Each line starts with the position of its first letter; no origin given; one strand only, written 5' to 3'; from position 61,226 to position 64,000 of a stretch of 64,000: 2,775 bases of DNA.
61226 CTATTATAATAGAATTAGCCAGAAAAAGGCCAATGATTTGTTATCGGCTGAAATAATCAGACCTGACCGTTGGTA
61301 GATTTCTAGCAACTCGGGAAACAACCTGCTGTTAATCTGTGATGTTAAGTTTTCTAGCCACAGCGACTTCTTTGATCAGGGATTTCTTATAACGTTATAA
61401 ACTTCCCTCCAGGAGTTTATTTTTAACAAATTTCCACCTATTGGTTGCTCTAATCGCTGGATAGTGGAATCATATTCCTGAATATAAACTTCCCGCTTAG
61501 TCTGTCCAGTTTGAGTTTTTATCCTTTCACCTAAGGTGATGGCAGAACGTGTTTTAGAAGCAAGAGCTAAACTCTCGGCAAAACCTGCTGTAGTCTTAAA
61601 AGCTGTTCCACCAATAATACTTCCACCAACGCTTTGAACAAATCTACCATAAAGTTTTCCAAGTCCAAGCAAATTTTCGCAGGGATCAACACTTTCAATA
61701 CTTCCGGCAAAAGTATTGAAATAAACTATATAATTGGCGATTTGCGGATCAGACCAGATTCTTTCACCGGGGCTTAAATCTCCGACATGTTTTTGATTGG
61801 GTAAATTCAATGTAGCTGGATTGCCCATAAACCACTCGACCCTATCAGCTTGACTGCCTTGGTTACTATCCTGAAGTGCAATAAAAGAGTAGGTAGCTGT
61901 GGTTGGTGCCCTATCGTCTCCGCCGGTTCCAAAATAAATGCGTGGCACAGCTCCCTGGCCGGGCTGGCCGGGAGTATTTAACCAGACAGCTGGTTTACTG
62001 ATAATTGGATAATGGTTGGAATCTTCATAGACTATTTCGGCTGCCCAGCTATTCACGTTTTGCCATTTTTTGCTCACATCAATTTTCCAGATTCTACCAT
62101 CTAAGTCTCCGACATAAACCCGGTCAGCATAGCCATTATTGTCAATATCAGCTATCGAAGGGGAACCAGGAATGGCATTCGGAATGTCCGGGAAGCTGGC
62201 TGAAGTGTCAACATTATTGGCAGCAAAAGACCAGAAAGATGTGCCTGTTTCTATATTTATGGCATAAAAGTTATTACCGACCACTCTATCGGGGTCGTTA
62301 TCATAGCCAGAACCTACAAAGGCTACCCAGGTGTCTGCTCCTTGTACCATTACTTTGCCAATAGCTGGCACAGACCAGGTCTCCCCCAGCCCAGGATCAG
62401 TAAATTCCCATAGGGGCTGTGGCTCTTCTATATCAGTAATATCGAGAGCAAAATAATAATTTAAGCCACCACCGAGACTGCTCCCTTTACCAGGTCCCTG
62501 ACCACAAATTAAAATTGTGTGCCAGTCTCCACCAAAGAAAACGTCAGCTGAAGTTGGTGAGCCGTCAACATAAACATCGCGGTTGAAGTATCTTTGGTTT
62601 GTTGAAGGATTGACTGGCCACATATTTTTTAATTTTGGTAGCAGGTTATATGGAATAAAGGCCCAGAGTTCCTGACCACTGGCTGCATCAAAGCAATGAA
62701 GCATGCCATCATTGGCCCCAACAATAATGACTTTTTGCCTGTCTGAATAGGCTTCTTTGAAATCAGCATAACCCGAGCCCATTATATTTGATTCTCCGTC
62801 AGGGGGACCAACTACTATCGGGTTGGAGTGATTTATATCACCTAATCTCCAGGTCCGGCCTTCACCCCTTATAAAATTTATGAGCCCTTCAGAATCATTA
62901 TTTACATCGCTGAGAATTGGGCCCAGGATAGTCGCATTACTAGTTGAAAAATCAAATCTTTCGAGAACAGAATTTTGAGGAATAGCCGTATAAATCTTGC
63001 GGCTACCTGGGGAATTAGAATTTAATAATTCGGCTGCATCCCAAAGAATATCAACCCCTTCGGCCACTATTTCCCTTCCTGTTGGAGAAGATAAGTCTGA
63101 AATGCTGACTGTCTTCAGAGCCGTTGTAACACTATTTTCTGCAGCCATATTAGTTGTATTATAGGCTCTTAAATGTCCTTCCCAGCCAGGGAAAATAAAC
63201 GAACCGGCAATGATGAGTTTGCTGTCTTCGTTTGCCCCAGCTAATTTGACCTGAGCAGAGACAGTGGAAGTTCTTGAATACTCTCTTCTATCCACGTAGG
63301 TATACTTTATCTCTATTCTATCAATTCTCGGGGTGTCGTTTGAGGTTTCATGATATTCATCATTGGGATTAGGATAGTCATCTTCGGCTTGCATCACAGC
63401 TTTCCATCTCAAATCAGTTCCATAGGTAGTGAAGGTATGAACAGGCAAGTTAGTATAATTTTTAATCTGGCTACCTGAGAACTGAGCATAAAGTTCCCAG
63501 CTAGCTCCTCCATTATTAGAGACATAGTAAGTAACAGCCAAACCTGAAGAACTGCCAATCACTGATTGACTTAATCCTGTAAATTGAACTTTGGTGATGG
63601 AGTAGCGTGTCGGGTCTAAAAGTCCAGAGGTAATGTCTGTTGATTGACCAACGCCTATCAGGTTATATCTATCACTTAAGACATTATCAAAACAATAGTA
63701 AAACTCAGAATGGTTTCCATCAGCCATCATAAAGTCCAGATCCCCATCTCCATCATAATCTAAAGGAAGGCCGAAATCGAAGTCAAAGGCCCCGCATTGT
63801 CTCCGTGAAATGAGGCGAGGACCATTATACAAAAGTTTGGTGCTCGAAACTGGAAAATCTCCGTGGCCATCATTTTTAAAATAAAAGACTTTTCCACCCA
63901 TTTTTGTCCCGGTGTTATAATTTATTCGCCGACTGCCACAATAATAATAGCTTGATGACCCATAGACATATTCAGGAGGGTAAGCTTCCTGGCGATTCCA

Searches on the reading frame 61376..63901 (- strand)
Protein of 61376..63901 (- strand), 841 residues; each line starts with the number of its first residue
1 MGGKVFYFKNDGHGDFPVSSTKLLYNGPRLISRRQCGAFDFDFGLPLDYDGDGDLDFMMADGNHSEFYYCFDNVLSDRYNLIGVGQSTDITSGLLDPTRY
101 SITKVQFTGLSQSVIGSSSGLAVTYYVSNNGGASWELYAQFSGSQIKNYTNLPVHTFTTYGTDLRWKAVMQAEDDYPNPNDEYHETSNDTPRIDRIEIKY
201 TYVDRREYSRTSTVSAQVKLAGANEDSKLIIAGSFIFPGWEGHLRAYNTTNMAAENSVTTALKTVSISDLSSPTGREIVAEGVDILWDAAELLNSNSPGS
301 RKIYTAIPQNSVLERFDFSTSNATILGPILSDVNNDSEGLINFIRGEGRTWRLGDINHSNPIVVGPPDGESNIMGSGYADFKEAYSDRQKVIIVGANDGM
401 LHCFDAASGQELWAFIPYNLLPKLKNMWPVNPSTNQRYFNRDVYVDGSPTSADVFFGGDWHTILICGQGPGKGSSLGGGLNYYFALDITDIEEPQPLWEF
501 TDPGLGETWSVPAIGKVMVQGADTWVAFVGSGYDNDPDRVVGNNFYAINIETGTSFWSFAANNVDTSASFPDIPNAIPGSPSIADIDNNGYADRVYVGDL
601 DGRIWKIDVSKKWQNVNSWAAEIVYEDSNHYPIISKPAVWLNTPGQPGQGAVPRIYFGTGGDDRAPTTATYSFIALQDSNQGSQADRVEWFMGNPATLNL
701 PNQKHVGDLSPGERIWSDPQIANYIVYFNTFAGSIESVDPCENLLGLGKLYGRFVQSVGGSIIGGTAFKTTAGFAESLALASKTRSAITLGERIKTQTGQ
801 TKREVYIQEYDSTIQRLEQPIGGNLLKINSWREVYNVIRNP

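Call 79: find_encoding_contigs(protein=window:61376-63901:-, flank=10000, max_places=4)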
Protein window:61376-63901:- (841 aa): no gene with exactly this product is on record in the collection.
